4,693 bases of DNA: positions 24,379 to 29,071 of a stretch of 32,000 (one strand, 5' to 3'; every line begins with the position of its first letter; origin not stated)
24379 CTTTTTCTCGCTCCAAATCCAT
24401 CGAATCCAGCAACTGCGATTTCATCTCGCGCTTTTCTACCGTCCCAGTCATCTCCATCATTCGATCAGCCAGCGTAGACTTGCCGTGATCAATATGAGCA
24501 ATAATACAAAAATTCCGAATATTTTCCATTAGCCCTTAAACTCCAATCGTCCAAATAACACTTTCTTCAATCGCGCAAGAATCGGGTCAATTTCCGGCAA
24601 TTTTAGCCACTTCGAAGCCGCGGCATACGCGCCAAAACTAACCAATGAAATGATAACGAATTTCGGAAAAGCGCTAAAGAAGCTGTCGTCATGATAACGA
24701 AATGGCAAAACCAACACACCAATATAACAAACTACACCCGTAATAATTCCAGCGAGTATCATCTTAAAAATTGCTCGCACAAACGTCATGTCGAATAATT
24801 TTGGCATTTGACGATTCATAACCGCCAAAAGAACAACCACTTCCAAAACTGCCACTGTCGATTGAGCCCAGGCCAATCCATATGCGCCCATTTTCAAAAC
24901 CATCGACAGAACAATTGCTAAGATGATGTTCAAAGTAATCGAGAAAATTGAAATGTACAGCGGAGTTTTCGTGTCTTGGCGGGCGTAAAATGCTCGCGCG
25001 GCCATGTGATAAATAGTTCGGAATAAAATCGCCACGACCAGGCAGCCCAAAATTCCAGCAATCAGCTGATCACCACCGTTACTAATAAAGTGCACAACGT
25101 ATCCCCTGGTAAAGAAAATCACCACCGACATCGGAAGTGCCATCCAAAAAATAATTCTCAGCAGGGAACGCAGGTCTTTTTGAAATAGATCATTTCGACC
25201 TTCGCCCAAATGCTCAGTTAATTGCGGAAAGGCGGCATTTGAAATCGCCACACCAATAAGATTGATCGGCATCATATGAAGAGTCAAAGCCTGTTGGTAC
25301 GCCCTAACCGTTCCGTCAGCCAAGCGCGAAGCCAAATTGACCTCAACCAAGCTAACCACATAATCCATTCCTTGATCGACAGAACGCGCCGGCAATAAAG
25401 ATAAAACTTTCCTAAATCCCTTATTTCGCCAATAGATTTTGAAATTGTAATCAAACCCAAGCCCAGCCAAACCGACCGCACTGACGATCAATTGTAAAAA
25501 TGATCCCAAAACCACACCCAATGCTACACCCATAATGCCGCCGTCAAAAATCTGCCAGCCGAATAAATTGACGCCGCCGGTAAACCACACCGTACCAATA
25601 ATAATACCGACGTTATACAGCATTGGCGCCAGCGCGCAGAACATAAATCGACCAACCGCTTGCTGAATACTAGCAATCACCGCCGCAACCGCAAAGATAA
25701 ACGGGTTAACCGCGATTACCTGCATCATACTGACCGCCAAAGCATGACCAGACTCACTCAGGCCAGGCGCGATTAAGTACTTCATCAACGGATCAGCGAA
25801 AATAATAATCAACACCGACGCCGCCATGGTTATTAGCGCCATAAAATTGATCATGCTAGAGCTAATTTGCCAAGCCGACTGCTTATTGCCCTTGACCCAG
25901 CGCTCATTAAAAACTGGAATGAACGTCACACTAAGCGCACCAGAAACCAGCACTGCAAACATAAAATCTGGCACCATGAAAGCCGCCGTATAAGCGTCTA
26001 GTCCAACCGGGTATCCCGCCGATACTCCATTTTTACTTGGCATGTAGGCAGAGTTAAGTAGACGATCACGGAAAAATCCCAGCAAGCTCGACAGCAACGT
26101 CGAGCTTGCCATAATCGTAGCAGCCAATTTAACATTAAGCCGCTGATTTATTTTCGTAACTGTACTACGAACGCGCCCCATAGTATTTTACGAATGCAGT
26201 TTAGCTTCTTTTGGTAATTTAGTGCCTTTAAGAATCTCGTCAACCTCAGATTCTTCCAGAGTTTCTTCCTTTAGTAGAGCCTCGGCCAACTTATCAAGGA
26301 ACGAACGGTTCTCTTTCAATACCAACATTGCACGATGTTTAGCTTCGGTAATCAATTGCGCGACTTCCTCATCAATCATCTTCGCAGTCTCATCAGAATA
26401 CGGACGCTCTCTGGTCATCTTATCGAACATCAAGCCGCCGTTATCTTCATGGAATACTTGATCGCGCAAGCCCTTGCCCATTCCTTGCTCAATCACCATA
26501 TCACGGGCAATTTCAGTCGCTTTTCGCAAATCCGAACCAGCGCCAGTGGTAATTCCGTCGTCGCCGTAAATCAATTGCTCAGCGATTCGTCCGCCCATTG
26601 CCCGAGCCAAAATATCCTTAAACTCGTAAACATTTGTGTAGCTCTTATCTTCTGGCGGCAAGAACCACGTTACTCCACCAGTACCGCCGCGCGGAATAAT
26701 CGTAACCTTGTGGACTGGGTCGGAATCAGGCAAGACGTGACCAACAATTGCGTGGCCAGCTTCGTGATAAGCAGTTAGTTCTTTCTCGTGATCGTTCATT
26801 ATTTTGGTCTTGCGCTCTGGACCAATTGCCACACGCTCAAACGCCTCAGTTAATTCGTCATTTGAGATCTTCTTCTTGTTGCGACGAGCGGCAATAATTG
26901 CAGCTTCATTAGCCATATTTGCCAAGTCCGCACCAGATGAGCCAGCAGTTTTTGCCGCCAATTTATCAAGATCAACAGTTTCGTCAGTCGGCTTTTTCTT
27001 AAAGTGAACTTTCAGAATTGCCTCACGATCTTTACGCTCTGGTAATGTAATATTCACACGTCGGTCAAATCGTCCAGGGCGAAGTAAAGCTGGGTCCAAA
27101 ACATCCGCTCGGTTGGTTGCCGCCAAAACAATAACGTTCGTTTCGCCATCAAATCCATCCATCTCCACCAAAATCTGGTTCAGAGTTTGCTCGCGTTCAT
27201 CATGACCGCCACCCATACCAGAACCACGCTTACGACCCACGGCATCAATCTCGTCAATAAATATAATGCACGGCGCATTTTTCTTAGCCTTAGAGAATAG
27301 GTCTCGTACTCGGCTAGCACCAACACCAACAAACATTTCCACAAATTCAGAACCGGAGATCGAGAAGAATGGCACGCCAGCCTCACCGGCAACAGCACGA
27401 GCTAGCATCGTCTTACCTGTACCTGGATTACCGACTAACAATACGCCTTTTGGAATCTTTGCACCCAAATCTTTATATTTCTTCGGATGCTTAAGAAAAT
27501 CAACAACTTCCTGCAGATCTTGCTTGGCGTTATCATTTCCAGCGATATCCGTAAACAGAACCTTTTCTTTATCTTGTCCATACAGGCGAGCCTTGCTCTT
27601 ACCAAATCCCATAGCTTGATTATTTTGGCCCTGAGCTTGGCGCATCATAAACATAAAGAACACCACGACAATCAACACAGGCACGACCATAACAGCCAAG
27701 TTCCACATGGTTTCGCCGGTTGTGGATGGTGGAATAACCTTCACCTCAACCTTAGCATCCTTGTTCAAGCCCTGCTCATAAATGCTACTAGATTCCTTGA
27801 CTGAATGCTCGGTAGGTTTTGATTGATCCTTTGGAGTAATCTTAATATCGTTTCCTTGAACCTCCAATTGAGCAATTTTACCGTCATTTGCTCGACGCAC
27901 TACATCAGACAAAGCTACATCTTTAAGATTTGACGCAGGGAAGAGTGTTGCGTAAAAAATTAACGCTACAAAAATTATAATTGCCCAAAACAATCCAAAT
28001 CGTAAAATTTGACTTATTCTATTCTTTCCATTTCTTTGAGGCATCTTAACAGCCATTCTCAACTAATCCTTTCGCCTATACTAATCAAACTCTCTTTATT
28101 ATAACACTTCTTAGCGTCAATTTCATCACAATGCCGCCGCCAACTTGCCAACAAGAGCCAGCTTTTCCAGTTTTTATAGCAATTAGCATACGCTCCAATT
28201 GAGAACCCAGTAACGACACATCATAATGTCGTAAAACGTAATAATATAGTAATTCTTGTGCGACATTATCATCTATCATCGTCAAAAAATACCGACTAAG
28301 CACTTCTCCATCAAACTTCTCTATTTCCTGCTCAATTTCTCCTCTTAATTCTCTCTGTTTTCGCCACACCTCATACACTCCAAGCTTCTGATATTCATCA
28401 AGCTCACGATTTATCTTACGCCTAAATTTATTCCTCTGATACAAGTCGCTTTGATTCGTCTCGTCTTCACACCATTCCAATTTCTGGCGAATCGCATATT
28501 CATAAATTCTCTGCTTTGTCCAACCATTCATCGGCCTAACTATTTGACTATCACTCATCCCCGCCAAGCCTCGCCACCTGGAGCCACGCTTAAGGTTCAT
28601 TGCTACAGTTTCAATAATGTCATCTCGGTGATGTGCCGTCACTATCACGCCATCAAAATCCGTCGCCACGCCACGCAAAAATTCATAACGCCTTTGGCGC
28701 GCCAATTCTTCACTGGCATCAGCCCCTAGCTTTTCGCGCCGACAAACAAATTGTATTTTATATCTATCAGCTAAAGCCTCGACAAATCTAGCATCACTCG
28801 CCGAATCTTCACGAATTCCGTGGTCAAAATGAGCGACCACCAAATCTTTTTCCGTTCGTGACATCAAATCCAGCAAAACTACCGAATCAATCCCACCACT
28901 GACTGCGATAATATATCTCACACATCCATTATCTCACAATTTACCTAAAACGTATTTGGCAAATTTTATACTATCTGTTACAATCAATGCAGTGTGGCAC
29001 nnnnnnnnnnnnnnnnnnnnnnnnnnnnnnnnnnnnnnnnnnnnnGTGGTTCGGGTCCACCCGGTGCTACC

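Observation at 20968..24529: lepA (EF4) is split into two intact ORFs by a ~1.8 kb same-strand insertion with essentially no loss of coding sequence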

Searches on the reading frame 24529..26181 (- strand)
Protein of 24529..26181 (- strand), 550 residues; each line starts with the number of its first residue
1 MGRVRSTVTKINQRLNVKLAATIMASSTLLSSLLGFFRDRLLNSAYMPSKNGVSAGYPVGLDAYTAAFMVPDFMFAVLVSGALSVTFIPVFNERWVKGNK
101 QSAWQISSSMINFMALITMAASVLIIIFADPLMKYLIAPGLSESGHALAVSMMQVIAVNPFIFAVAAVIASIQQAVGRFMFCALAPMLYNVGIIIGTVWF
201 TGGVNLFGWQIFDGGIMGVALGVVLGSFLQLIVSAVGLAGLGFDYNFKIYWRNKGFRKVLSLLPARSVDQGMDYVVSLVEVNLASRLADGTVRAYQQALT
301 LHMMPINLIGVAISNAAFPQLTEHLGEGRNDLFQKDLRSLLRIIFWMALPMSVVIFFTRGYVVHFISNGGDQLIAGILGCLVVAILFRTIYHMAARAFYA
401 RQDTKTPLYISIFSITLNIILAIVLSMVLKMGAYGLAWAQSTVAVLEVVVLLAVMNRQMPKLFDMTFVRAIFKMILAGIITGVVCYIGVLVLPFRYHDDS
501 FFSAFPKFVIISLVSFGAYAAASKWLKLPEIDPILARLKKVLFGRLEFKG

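Call 7: search_protein_families(library=pfam, proteins=[window:24529-26181:-], max_evalue=0.01)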
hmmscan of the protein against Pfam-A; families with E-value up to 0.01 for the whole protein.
window:24529-26181:- (550 aa): 2 families
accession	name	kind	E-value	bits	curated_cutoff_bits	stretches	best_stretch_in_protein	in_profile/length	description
PF03023.19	MurJ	-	2.9e-66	224.4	27.4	1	61-489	11-434/451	Lipid II flippase MurJ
PF01554.23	MatE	-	3.3e-12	46.8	24.9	1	276-423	12-160/161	MatE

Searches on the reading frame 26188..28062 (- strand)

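Call 53: search_protein_families(library=pfam, max_evalue=0.00001, proteins=[window:26188-28062:-])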
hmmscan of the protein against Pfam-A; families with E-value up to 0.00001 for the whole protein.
window:26188-28062:- (624 aa): 3 families
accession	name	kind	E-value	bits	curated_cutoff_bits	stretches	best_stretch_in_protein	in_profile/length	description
PF01434.24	Peptidase_M41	-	1.3e-61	208.3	29.9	1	421-610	2-191/191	Peptidase family M41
PF00004.35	AAA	-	3.8e-47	160.4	21.2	1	207-339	1-130/131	ATPase family associated with various cellular activities (AAA)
PF17862.7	AAA_lid_3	-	8.8e-13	48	27.2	1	363-405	2-44/45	AAA+ lid domain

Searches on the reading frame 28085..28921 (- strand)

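Call 53: search_protein_families(library=pfam, max_evalue=0.00001, proteins=[window:28085-28921:-])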
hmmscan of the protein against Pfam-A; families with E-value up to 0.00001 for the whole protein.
window:28085-28921:- (278 aa): 2 families
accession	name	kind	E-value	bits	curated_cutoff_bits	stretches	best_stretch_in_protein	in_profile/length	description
PF01171.26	ATP_bind_3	-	4.4e-46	157.3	27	1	3-168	2-181/182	PP-loop family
PF01507.26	PAPS_reduct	-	5.5e-09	36.7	22.5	1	3-100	2-94/175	Phosphoadenosine phosphosulfate reductase domain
